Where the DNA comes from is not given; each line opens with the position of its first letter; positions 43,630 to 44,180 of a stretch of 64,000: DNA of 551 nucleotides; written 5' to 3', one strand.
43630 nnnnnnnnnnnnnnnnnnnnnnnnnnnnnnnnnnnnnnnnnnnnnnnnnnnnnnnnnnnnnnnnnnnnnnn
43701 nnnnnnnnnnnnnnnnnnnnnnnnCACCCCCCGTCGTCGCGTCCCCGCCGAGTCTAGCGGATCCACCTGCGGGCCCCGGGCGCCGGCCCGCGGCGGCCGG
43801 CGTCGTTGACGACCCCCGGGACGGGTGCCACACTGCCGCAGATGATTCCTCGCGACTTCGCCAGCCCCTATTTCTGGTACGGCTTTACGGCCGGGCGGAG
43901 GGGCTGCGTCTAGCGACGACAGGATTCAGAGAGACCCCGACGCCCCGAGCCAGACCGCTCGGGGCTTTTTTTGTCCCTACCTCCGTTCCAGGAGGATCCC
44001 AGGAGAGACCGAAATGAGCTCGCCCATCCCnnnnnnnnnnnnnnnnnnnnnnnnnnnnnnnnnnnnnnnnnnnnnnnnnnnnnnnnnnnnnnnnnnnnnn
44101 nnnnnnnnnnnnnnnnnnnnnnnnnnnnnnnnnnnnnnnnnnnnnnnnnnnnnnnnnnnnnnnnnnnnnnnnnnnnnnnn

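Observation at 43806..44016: Aromatic-codon leader peptide plus terminator: likely transcription attenuator on a class-I DAHP synthase gene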

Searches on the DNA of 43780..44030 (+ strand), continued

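Call 87: search_with_rna_model(model_id=R2, sources=[window, L001, L002, L003, L004, L005, L006, L007, L008, L009, L010, L011, L012, L013, L014, L015, L016, L017, L018, L019, L020, L021, L022, L023, L024, L025, L026, L027, L028, L029, L030, L031, L032, L033, L034, L035, L036, L037, L038, L039, L040, L041, L042, L043, L044, L045, L046, L047, L048, L049, L050, L051, L052, L053, L054, L055, L056, L057, L058, L059, L060, L061, L062, L063, L064, L065, L066, L067, L068, L069, L070, L071, L072, L073, L074, L075, L076, L077, L078, L079, L080, L082, L083, L085, L089, L091, L092, L094, L098, L099, L101, L102], max_evalue=1)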
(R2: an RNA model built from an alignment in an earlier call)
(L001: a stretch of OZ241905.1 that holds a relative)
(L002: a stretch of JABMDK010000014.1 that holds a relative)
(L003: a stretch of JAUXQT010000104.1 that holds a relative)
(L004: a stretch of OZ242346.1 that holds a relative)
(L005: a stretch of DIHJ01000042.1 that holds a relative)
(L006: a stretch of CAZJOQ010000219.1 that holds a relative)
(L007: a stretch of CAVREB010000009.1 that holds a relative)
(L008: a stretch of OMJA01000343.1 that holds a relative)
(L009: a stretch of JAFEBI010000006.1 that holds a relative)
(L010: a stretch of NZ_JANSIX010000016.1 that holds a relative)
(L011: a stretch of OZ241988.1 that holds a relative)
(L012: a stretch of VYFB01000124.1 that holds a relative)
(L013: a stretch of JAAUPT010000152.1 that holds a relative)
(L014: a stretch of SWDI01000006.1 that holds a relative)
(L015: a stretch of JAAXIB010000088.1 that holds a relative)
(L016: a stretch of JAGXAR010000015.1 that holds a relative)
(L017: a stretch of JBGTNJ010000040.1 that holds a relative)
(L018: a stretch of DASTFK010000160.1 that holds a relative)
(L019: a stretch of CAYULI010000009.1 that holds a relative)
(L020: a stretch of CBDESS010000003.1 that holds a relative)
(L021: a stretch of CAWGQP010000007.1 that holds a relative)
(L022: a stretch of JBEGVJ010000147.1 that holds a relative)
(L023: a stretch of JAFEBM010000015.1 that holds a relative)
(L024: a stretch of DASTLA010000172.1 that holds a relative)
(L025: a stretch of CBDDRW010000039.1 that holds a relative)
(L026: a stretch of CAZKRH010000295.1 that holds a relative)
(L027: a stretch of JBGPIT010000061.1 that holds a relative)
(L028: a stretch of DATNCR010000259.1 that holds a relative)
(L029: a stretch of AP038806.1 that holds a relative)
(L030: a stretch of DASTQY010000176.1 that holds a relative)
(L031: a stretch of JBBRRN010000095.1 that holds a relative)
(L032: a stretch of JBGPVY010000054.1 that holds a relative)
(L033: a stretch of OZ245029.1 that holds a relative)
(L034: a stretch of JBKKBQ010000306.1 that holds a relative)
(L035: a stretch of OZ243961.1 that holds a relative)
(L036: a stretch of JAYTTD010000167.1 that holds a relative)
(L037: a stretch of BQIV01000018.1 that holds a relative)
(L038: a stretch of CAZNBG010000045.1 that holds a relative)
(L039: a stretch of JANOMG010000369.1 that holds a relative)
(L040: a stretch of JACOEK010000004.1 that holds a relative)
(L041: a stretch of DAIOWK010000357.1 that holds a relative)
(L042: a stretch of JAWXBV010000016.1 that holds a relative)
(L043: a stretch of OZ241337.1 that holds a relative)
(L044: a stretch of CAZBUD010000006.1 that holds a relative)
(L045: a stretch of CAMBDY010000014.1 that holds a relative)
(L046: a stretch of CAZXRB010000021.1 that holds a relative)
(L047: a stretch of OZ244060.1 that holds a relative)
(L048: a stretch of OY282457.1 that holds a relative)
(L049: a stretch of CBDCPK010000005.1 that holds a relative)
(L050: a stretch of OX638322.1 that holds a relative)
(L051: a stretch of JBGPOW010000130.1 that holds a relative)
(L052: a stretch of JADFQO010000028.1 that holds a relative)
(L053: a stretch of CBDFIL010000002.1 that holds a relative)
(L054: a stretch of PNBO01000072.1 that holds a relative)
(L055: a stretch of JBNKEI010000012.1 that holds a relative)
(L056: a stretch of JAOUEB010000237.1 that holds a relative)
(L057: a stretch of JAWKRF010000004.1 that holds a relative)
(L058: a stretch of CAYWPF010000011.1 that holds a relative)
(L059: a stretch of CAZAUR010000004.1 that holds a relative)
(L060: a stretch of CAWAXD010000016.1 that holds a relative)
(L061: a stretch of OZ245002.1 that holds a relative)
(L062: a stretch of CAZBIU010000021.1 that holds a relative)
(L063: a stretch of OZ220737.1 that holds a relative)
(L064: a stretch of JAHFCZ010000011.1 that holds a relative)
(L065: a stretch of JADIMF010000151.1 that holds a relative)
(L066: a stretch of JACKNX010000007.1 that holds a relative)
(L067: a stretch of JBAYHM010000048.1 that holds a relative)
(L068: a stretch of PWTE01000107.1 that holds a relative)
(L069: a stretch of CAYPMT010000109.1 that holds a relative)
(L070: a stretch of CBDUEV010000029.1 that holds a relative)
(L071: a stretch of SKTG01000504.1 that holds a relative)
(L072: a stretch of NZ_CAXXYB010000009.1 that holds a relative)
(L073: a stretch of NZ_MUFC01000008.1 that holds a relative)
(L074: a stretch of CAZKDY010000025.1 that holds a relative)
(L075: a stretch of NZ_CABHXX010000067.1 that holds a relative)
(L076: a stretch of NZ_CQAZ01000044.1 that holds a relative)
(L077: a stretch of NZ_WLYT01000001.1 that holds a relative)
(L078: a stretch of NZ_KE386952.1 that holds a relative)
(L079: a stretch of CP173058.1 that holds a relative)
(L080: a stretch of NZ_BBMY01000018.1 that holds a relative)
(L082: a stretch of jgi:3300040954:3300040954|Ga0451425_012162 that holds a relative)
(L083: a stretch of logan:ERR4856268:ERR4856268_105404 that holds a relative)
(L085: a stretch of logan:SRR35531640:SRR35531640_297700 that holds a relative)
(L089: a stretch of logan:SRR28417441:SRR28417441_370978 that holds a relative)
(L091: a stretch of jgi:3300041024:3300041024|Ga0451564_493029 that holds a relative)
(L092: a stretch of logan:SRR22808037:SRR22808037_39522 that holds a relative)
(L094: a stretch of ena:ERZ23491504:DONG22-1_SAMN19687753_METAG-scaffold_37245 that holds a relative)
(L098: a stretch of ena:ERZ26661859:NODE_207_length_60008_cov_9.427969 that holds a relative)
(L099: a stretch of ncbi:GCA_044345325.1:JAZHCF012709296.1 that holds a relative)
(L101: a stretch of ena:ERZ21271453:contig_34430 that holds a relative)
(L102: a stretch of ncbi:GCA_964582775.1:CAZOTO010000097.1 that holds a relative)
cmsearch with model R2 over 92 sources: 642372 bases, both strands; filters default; matches with E-value up to 1: 27.
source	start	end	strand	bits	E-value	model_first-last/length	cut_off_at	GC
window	43884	43974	+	98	1.2e-18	1-91/91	no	0.65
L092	157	253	+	92.5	1.8e-17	1-91/91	no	0.6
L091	673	761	+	91.4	3.1e-17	1-91/91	no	0.64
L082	59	152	+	87.9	1.8e-16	1-91/91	no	0.63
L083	3521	3616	+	87.3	2.4e-16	1-91/91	no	0.64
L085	82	177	+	87.3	2.4e-16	1-91/91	no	0.64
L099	2247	2342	-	69.1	1.9e-12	1-91/91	no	0.61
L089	289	381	+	68.8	2.3e-12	1-91/91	no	0.55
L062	2850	2936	+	67.1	5.2e-12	1-91/91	no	0.6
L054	2853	2939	+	64.6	1.8e-11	1-91/91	no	0.63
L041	1032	1126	+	58.3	4e-10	1-91/91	no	0.66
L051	2850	2938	+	57.1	7.5e-10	1-91/91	no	0.63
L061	2833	2925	+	55.4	1.7e-09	1-91/91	no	0.68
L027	2830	2918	+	35.4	3.4e-05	1-91/91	no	0.65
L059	2809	2903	+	31.2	0.00027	1-91/91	no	0.63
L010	2802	2898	+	29.7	0.00057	1-91/91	no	0.58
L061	2889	2965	-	28.1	0.0013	1-91/91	no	0.6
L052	2831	2922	+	26.8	0.0024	1-91/91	no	0.63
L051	2902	2929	-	26.1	0.0034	59-86/91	no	0.71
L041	1096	1121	-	23.1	0.015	59-84/91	no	0.69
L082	1385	1475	-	19.2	0.1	1-91/91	no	0.7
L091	729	752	-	18.3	0.16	59-82/91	no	0.79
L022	6487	6566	-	18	0.19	1-91/91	no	0.54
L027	2886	2909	-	16.3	0.43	59-85/91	no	0.75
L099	2256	2279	+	15.9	0.52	59-82/91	no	0.75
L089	349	372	-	15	0.84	59-85/91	no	0.67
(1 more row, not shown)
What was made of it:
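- Closest known: Corynebacterium glutamicum aroR-aroF attenuator. Different: The present element belongs to a family detectable by a covariance model in Myxococcota, Binatia, Spirochaetaceae and Synechococcus (call 87).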

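Call 88: search_with_rna_model(model_id=R2, sources=[window, L010, L027, L041, L051, L052, L054, L059, L061, L062, L070, L082, L083, L085, L089, L091, L092, L099], max_evalue=0.0002, make_alignment=true)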
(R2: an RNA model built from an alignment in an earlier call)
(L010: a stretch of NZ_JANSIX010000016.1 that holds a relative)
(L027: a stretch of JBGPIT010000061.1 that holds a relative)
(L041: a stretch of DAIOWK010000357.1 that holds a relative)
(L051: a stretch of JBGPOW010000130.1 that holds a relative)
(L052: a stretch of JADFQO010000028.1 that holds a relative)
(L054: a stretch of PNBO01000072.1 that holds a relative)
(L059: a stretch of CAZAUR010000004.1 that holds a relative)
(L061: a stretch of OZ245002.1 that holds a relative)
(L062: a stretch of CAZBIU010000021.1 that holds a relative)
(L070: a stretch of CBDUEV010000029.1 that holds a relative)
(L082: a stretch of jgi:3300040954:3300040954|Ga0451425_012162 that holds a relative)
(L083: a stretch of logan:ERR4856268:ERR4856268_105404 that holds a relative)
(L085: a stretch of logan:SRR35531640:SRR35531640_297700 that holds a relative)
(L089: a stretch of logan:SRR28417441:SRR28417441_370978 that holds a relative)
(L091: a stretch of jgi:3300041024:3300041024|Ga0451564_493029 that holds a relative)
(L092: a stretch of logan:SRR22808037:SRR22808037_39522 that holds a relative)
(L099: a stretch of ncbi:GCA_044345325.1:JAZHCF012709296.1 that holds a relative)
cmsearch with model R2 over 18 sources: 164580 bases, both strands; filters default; matches with E-value up to 0.0002: 16.
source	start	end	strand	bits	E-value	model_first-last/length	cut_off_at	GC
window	43884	43974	+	98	3.1e-19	1-91/91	no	0.65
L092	157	253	+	92.5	4.7e-18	1-91/91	no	0.6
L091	673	761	+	91.4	8.1e-18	1-91/91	no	0.64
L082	59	152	+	87.9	4.6e-17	1-91/91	no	0.63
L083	3521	3616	+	87.3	6.1e-17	1-91/91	no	0.64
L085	82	177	+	87.3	6.1e-17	1-91/91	no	0.64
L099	2247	2342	-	69.1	4.9e-13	1-91/91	no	0.61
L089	289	381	+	68.8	5.8e-13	1-91/91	no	0.55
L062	2850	2936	+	67.1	1.3e-12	1-91/91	no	0.6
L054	2853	2939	+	64.6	4.6e-12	1-91/91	no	0.63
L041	1032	1126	+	58.3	1e-10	1-91/91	no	0.66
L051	2850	2938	+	57.1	1.9e-10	1-91/91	no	0.63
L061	2833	2925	+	55.4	4.3e-10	1-91/91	no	0.68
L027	2830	2918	+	35.4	8.7e-06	1-91/91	no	0.65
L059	2809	2903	+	31.2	7e-05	1-91/91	no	0.63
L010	2802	2898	+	29.7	0.00015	1-91/91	no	0.58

Alignment A6: 16 matches aligned to the model, 122 columns, each read 5' to 3' on its own strand. Consensus structure (alignment columns), stored with it:
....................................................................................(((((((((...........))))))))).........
